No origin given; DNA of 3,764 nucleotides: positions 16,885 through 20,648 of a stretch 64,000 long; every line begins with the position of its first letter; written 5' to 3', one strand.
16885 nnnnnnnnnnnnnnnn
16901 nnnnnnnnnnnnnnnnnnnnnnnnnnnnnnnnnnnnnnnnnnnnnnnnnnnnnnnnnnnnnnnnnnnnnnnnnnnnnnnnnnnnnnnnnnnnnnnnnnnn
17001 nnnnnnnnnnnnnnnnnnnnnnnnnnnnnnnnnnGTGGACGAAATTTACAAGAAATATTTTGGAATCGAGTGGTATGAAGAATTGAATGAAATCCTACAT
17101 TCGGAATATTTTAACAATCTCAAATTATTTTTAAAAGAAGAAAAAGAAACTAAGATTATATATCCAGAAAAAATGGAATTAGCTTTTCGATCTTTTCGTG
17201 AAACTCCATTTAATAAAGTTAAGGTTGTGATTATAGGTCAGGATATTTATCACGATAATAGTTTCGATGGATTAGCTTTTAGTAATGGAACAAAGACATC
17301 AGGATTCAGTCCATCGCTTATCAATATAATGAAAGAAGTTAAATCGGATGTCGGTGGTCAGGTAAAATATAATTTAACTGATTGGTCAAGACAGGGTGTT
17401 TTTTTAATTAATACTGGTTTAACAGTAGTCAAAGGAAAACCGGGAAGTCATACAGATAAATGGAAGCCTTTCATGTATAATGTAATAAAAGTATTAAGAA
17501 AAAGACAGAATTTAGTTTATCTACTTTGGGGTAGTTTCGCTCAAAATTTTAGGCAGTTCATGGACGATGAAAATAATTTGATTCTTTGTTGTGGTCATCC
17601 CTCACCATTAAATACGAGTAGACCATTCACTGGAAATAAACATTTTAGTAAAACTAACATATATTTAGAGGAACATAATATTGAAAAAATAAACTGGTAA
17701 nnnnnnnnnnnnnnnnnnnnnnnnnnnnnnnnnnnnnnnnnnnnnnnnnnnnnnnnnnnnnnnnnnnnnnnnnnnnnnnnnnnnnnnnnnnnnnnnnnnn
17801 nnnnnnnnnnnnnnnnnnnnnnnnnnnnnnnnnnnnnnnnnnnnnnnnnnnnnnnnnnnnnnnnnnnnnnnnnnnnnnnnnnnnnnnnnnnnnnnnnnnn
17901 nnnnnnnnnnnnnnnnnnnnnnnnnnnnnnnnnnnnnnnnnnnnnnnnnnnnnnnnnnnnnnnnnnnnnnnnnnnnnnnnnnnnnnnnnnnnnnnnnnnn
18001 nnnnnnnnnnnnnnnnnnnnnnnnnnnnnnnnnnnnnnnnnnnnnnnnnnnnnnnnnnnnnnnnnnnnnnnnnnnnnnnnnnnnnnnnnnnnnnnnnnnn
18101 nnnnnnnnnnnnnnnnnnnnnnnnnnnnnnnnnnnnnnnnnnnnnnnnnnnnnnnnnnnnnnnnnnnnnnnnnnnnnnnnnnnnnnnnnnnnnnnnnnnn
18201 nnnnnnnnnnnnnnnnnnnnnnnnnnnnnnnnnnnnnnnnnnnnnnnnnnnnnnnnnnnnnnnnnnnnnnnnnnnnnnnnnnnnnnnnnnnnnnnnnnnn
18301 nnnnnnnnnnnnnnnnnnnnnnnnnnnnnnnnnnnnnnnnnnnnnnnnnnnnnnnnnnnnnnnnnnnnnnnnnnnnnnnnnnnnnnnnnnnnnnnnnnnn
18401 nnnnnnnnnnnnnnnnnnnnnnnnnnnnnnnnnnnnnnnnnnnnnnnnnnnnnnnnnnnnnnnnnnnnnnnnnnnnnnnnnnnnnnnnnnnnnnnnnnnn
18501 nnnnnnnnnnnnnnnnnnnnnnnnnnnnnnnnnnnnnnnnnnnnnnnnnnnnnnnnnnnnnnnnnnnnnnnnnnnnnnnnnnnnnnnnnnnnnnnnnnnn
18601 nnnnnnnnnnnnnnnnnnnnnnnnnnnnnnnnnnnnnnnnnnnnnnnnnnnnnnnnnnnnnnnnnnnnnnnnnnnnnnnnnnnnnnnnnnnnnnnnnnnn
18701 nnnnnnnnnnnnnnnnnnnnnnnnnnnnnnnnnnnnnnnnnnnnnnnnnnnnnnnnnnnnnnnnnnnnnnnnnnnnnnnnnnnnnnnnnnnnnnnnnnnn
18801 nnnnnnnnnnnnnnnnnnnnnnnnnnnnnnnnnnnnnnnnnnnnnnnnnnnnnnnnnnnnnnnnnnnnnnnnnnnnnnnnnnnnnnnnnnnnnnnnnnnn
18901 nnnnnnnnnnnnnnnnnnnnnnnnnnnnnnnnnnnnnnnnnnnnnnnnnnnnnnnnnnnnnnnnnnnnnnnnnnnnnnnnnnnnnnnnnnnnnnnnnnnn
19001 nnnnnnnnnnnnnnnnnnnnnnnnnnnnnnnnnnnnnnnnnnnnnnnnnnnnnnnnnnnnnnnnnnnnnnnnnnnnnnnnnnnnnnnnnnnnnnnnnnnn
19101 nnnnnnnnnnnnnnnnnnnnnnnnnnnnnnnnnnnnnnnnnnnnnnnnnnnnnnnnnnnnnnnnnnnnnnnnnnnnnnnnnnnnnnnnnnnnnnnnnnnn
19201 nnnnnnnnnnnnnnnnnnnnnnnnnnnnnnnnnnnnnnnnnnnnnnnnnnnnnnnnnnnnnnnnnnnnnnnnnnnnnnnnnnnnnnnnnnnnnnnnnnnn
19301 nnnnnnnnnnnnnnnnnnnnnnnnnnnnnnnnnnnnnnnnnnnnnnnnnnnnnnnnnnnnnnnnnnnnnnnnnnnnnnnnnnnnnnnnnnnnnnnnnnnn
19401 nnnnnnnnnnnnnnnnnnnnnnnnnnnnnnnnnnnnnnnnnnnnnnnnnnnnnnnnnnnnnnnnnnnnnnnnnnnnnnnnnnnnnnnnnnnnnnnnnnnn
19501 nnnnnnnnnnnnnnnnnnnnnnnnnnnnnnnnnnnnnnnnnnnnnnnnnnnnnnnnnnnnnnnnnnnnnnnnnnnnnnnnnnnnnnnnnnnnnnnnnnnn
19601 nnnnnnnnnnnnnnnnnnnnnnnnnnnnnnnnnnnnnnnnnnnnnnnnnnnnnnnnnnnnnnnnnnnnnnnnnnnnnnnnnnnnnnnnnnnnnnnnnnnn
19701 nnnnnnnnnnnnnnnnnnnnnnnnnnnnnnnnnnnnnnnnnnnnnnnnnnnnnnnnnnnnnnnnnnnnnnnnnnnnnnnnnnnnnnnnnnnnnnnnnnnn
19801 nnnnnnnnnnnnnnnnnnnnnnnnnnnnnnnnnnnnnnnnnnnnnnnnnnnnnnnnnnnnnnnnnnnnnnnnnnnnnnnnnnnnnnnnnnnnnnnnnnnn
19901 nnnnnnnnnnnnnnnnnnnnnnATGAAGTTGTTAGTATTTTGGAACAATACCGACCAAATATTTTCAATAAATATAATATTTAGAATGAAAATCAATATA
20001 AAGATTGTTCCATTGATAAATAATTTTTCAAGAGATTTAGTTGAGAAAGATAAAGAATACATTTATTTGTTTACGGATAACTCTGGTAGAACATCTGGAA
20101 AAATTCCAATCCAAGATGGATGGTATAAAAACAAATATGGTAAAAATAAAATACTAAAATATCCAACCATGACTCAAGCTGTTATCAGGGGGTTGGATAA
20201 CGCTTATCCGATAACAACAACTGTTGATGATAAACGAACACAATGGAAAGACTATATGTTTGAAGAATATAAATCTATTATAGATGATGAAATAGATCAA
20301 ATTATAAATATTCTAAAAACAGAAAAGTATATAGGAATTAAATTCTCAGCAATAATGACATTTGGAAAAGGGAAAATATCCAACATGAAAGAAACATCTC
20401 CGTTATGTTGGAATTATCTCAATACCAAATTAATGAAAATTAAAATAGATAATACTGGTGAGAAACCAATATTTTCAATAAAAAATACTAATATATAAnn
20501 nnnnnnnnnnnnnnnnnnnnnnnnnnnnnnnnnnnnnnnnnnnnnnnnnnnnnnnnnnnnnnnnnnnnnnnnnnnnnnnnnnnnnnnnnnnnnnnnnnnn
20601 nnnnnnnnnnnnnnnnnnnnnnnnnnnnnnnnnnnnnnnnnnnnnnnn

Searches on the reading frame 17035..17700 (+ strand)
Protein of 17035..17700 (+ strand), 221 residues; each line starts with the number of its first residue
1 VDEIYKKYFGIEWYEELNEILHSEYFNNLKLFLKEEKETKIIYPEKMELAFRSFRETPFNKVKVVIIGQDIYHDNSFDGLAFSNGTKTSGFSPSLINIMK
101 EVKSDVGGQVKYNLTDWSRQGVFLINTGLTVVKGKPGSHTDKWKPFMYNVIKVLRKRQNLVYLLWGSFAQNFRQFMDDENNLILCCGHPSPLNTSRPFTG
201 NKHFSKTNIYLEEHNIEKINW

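Call 73: search_protein_families(library=pfam, proteins=[window:17035-17700:+], max_evalue=0.001)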
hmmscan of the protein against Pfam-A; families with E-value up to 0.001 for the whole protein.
window:17035-17700:+ (221 aa): 1 family
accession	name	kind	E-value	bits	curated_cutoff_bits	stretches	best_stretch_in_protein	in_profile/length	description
PF03167.25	UDG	-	7e-14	52.5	24.3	1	58-211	5-140/141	Uracil DNA glycosylase superfamily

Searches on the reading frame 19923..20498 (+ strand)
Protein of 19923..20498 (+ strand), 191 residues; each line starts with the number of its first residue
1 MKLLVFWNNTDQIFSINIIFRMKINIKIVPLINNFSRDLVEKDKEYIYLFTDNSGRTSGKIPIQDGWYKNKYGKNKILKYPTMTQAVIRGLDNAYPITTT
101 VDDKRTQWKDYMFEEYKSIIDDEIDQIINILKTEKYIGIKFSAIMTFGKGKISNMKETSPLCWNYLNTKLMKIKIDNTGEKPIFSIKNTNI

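Call 73: search_protein_families(library=pfam, proteins=[window:19923-20498:+], max_evalue=0.001)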
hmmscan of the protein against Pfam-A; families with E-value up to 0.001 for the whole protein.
window:19923-20498:+ (191 aa): 1 family
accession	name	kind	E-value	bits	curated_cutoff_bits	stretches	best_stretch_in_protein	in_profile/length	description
PF25176.1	DUF7831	-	1.6e-05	25.2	27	1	40-167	12-116/118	Family of unknown function (DUF7831)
